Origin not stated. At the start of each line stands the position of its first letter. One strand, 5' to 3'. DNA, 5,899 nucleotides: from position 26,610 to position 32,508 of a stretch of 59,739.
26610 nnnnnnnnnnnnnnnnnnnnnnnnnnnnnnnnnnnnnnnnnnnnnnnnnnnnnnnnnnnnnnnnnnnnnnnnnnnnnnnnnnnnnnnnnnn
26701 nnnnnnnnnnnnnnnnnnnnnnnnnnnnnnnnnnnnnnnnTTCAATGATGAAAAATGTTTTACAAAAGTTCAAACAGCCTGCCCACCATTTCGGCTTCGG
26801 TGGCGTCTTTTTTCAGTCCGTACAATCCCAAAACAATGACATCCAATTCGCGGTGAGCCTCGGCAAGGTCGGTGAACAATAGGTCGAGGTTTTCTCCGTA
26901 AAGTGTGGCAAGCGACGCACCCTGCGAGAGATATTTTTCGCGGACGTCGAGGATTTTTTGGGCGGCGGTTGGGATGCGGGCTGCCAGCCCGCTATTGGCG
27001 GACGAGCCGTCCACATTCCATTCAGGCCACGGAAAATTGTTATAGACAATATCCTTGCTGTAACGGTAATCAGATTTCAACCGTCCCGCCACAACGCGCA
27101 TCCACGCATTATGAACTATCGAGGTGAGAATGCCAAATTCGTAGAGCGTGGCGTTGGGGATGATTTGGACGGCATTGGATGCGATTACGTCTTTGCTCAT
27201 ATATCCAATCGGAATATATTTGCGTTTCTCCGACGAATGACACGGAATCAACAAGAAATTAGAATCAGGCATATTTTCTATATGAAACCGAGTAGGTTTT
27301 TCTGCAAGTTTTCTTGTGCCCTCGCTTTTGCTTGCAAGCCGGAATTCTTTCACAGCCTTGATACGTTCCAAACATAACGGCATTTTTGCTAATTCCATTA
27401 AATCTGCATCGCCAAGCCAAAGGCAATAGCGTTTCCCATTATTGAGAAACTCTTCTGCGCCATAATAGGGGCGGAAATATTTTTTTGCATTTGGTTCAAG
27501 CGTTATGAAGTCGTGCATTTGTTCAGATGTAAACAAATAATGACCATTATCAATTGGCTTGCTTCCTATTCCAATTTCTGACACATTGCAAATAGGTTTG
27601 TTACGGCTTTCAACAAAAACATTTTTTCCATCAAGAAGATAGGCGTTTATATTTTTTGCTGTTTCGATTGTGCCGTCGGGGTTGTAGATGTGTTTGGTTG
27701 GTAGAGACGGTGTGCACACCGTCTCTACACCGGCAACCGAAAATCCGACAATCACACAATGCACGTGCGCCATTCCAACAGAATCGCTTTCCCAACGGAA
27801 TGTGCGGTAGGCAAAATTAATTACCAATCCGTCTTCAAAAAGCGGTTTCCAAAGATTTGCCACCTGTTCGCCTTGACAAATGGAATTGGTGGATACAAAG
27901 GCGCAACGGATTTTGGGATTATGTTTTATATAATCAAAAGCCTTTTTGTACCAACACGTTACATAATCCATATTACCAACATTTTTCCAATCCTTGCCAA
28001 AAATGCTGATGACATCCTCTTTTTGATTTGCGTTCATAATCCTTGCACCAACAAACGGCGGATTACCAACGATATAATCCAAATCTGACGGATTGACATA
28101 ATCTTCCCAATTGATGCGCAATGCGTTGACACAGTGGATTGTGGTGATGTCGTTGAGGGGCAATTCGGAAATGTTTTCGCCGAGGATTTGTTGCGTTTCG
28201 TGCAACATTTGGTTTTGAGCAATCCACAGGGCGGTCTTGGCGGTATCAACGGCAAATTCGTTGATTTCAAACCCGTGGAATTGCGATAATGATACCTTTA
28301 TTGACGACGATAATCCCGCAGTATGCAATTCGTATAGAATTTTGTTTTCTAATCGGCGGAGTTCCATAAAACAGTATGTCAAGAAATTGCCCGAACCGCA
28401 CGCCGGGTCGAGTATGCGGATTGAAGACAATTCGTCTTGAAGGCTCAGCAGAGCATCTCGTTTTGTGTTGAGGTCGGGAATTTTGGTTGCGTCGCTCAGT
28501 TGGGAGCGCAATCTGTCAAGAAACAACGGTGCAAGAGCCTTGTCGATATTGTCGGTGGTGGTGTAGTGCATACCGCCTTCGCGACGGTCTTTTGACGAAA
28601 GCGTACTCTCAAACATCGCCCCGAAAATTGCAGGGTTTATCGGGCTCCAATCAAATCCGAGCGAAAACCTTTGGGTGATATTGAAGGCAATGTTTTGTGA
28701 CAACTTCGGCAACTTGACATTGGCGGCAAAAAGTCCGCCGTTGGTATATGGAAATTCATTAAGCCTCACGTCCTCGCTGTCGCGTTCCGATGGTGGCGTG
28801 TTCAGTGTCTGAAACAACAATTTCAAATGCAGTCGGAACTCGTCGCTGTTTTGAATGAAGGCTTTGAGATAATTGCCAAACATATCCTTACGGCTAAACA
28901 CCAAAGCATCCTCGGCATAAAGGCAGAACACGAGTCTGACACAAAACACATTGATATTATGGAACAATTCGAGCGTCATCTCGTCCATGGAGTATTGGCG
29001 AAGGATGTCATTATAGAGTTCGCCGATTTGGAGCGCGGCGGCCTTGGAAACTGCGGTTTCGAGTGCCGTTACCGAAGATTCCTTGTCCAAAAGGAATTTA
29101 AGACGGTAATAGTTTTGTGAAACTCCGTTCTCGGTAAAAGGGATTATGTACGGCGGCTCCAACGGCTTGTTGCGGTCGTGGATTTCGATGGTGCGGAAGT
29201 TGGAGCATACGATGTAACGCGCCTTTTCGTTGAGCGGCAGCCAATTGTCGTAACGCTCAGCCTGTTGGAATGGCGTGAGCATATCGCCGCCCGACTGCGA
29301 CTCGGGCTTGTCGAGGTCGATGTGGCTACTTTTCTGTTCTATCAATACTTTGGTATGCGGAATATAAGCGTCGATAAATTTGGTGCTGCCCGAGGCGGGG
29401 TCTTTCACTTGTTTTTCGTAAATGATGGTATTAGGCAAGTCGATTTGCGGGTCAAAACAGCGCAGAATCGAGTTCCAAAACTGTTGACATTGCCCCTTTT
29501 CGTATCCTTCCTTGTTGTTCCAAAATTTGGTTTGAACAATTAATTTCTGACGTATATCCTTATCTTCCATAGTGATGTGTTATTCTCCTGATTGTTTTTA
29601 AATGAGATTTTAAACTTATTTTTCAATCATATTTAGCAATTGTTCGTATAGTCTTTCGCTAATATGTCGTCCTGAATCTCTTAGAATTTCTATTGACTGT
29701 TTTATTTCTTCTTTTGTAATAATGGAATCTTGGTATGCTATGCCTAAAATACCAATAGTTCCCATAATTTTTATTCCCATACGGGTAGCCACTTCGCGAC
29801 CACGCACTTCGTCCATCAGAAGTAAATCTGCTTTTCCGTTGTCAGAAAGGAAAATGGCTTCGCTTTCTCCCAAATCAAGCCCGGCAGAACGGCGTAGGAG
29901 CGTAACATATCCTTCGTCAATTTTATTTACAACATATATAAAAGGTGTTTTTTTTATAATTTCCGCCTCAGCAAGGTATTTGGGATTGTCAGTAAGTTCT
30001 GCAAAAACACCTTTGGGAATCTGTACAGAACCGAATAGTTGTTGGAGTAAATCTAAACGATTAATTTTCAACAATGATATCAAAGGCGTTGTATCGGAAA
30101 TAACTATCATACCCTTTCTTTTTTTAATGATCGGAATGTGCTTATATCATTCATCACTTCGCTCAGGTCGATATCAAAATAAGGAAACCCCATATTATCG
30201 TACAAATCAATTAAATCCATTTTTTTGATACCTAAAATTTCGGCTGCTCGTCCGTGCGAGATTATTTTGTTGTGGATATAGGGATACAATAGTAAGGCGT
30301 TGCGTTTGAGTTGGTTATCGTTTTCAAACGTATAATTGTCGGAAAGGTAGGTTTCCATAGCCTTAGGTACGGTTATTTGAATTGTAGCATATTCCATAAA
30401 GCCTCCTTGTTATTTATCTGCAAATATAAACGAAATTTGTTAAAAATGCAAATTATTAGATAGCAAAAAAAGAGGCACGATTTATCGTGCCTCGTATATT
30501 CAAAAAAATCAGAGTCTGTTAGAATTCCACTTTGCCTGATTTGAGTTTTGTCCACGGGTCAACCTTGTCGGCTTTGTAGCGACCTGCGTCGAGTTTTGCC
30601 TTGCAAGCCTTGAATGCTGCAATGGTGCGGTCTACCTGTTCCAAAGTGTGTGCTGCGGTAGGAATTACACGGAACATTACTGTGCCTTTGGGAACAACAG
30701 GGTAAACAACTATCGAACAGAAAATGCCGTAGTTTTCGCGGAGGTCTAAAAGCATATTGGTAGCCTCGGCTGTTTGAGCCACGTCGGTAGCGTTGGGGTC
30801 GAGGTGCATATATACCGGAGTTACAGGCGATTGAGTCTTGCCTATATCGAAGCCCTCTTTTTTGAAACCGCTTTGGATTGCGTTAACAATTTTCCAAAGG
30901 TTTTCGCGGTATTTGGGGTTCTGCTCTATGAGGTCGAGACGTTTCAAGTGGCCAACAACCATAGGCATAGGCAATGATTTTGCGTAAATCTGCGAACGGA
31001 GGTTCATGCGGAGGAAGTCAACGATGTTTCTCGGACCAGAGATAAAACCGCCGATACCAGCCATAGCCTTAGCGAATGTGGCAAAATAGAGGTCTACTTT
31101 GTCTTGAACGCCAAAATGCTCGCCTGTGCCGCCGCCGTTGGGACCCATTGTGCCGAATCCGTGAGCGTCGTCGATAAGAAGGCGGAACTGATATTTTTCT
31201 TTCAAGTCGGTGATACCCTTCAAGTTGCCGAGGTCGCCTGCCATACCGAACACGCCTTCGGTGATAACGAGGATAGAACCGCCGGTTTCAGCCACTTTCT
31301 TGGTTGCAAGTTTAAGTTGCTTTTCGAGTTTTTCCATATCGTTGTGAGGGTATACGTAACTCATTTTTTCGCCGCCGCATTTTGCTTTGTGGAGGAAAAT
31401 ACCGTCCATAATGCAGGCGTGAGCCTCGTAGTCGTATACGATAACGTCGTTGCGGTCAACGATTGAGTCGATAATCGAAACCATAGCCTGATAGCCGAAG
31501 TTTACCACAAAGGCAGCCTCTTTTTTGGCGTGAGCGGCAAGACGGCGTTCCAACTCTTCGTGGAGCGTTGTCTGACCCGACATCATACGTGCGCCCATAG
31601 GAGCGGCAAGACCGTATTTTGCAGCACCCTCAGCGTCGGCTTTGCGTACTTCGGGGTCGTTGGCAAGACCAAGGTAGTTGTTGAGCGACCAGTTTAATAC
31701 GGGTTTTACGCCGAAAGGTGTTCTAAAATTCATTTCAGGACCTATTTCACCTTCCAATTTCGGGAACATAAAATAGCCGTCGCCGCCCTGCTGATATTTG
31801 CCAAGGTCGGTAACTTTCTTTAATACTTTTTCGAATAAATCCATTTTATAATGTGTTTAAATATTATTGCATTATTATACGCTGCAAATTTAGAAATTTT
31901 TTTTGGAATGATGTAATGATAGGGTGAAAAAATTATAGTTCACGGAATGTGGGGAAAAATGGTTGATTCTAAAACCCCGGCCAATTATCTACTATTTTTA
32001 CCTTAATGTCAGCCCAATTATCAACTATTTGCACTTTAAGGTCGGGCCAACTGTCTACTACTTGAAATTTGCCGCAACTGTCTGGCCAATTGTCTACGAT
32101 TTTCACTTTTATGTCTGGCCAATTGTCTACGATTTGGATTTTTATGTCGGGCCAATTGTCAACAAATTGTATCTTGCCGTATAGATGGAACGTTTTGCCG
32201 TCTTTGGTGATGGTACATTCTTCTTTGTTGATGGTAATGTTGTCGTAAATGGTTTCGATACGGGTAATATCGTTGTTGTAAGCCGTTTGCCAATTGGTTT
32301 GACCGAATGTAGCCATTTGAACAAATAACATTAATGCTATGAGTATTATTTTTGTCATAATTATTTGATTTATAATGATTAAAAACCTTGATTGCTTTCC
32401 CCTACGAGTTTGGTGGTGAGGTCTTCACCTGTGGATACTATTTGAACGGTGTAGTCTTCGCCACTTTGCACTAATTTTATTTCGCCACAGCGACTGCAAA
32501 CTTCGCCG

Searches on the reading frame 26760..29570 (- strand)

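Call 76: search_protein_families(library=pfam, proteins=[window:26760-29570:-], max_evalue=0.00001)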
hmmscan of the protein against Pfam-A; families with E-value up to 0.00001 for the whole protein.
window:26760-29570:- (936 aa): 6 families
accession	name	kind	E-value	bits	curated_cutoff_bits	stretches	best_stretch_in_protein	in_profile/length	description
PF20473.4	MmeI_Mtase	-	1.1e-86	290.7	27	1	369-611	6-249/259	MmeI, DNA-methyltransferase domain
PF20466.3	MmeI_TRD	-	2.6e-75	252.8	27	1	647-850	1-206/207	MmeI, target recognition domain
PF20464.3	MmeI_N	-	1.2e-22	81.5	27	1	15-192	8-181/181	MmeI, N-terminal domain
PF20465.4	MmeI_hel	-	1.4e-19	71.1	27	1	204-281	1-75/75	MmeI, helicase spacer domain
PF07669.17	Eco57I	-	1.9e-10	41.6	25.3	1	430-579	2-155/171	Eco57I restriction-modification methylase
PF20467.3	MmeI_C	-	2.1e-10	41.1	27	1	865-935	8-74/83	MmeI, C-terminal domain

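Call 86: search_protein_families(library=padloc, proteins=[window:26760-29570:-], max_evalue=0.0001)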
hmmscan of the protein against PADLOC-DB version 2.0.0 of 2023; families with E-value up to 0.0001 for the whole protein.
window:26760-29570:- (936 aa): 25 families
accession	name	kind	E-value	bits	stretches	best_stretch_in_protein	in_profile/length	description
PDLC03598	REase_MTase_IIG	-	4.8e-302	1002.2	1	2-935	4-903/912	Type IIG restriction enzyme-methyltransferase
PDLC03599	REase_MTase_IIG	-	9.7e-86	286.5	2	10-737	8-708/959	Type IIG restriction enzyme-methyltransferase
PDLC03627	REase_MTase_IIG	-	1.8e-78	262.4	2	16-490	10-516/1136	Type IIG restriction enzyme-methyltransferase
PDLC02643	DrmMI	-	1.5e-32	110.5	1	496-920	868-1274/1347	DrmMI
PDLC02644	DrmMI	-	1.1e-16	58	1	497-708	382-575/988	DrmMI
PDLC04134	mad2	-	7.4e-15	52.7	1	50-592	28-431/492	mads_2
PDLC02646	DrmMI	-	1e-12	45.1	1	497-862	283-648/792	DrmMI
PDLC03245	MTase_II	-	2.4e-10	37.6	1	385-550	57-210/577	Type II methyltransferase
PDLC02640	DrmMI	-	3.3e-10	36.3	1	783-862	776-856/1015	DrmMI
PDLC03335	MTase_II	-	2.7e-09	34.2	1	383-575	103-270/607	Type II methyltransferase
PDLC02529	PglX|PglXI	-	4.4e-09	32.6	1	381-458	226-300/1189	PglX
PDLC03618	REase_MTase_IIG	-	1.3e-08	30.6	0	784-919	1138-1271/1429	Type IIG restriction enzyme-methyltransferase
PDLC03609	REase_MTase_IIG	-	2.1e-08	30.4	1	381-570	434-625/1066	Type IIG restriction enzyme-methyltransferase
PDLC03630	REase_MTase_IIG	-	6.4e-08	28.9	1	380-460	403-478/1100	Type IIG restriction enzyme-methyltransferase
PDLC02525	PglX|PglXI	-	7.4e-07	26.2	0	381-451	282-348/607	PglX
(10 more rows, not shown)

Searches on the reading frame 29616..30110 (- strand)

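Call 86: search_protein_families(library=padloc, proteins=[window:29616-30110:-], max_evalue=0.0001)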
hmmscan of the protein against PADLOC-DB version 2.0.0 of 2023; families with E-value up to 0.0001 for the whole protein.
window:29616-30110:- (164 aa): 7 families
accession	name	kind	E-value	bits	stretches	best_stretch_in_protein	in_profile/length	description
PDLC05073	PDC-S70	-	1.8e-40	136.5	1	1-162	1-159/162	-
PDLC05071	PDC-S70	-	3.7e-39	132.4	1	1-162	1-157/161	-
PDLC05068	PDC-S70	-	9.7e-33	111.4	1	1-125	1-123/125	-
PDLC05070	PDC-S70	-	1.1e-23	82.1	1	3-163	5-160/161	-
PDLC05074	PDC-S70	-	2.2e-18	64.6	1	36-160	2-123/127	-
PDLC05069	PDC-S70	-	5.3e-14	50.4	1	3-128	2-124/161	-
PDLC05072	PDC-S70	-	5.8e-09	34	1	2-160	10-164/167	-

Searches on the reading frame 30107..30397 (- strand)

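Call 86: search_protein_families(library=padloc, proteins=[window:30107-30397:-], max_evalue=0.0001)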
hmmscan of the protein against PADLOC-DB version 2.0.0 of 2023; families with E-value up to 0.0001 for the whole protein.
window:30107-30397:- (96 aa): 1 family
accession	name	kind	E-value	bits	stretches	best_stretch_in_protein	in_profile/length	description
PDLC05076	PDC-S70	-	6.1e-07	27.6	1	44-81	39-78/94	-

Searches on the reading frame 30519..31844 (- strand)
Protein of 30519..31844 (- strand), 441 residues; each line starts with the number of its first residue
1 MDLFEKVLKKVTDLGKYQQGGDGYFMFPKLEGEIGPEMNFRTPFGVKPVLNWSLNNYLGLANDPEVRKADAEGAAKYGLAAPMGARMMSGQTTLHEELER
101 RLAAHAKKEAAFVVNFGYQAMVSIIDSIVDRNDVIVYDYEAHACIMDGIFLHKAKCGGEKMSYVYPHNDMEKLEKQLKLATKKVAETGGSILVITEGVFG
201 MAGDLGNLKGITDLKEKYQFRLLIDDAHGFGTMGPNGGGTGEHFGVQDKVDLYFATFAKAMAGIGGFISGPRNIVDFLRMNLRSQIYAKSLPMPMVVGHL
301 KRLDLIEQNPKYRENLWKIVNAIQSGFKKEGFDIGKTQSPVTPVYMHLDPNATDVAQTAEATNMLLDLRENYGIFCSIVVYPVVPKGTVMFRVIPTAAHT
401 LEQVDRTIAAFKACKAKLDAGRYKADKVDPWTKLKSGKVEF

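Call 6: search_protein_families(library=ncbifam, proteins=[window:30519-31844:-], max_evalue=0.01)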
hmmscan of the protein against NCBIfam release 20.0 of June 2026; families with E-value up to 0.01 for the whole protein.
window:30519-31844:- (441 aa): 13 families
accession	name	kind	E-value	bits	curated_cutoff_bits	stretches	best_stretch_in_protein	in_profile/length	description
NF005394.0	PRK06939.1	equivalog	1.2e-87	294.2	460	1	47-418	42-394/397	glycine C-acetyltransferase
NF047600.1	SerpalmtaseCFB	equivalog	1e-86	291.1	640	1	45-419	41-393/395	serine palmitoyltransferase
TIGR00858.1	bioF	equivalog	3e-83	279.6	426.45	1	47-411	21-364/365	8-amino-7-oxononanoate synthase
TIGR01825.1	gly_Cac_T_rel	subfamily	1.5e-80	270.7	535.4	1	46-416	32-380/385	BioF/Kbl family PLP-dependent acyltransferase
NF047599.1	SerpalmtaseBetaP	equivalog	1.8e-73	247.5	500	1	49-417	45-392/394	serine palmitoyltransferase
TIGR01822.1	2am3keto_CoA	equivalog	3.4e-71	240.2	493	1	47-414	38-386/393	glycine C-acetyltransferase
TIGR01821.1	5aminolev_synth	equivalog_domain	3.9e-60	203.8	338.55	1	36-419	34-398/402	5-aminolevulinate synthase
NF047603.1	SerpalmtaseAlphaP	equivalog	1.4e-53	182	670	1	55-414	53-392/399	serine palmitoyltransferase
NF005526.0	PRK07179.1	equivalog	2.3e-44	151.6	428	1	53-419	60-400/407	alpha-hydroxyketone-type quorum-sensing autoinducer synthase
NF005697.0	PRK07505.1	subfamily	2.2e-26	92.4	342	1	49-415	50-399/405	hypothetical protein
NF004608.1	PRK05937.1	equivalog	3.1e-25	88.8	399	1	83-270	44-221/366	8-amino-7-oxononanoate synthase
NF041362.1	GntE_guanitoxin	equivalog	2.4e-05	23.1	525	1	163-263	187-279/426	guanitoxin biosynthesis PLP-dependent transaminase GntE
NF006810.0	PRK09331.1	subfamily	0.0064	15.3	301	1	99-238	71-209/397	Sep-tRNA:Cys-tRNA synthetase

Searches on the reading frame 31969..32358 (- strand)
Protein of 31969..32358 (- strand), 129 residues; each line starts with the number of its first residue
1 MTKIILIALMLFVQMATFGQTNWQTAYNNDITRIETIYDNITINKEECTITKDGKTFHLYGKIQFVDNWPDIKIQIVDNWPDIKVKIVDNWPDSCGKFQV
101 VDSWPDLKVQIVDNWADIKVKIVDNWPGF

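Call 3: search_protein_families(library=pfam, proteins=[window:31969-32358:-], max_evalue=0.01)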
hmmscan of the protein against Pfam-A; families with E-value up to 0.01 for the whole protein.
window:31969-32358:- (129 aa): 0 families

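Call 4: search_protein_families(library=padloc, proteins=[window:31969-32358:-], max_evalue=0.01)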
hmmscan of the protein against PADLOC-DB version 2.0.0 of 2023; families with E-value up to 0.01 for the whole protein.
window:31969-32358:- (129 aa): 0 families

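Call 6: search_protein_families(library=ncbifam, proteins=[window:31969-32358:-], max_evalue=0.01)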
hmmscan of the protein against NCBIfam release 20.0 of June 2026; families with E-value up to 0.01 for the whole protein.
window:31969-32358:- (129 aa): 0 families

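Call 8: search_protein_families(library=phrogs, proteins=[window:31969-32358:-], max_evalue=0.01)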
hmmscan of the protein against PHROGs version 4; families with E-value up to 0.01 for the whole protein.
window:31969-32358:- (129 aa): 1 family
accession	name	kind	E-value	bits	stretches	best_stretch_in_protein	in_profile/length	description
phrog_6462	-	unknown function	5.5e-22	78.6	1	47-128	24-101/103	-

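Call 86: search_protein_families(library=padloc, proteins=[window:31969-32358:-], max_evalue=0.0001)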
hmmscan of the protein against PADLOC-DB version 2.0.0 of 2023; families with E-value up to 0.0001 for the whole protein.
window:31969-32358:- (129 aa): 0 families
